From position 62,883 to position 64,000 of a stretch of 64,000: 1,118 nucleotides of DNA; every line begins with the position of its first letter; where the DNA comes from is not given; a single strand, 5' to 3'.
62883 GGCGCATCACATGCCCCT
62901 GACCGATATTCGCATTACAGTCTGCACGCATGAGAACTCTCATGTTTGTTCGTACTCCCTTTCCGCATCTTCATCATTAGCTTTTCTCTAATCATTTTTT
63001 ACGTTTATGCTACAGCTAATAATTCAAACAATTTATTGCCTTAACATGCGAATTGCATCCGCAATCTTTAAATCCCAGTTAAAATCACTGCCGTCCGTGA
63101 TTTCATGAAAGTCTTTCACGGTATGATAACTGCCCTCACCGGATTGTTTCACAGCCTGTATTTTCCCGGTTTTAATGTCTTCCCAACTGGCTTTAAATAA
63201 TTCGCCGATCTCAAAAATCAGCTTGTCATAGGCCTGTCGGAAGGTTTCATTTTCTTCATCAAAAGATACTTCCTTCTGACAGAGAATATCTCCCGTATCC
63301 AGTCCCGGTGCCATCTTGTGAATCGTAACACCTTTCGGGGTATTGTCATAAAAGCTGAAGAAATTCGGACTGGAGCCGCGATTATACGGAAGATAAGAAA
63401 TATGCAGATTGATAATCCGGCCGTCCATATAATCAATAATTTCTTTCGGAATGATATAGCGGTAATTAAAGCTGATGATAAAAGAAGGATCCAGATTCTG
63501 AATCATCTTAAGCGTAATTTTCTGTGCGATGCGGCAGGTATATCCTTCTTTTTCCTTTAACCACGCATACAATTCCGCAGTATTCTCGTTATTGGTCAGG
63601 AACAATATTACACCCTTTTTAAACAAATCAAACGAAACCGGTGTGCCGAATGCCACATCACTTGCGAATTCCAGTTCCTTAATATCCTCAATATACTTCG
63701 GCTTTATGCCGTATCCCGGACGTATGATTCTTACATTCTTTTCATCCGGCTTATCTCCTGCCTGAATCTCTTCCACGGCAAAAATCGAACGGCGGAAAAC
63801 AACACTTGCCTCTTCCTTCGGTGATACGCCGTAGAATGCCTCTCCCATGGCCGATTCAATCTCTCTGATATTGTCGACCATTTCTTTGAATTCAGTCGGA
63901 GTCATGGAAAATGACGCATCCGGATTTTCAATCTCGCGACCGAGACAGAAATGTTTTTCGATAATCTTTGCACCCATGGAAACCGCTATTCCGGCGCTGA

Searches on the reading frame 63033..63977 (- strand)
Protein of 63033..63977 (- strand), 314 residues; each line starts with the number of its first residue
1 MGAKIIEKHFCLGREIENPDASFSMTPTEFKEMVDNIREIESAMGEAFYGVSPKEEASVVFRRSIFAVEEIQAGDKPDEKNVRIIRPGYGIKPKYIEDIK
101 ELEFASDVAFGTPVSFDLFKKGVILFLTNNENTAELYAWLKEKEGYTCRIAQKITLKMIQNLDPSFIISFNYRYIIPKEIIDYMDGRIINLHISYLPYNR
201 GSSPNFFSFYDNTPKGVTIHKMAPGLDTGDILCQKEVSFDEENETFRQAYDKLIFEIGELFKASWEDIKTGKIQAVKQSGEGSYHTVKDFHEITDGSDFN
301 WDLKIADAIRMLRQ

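Call 39: find_encoding_contigs(protein=window:63033-63977:-, flank=10000, max_places=10)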
Protein window:63033-63977:- (314 aa): no gene with exactly this product is on record in the collection.
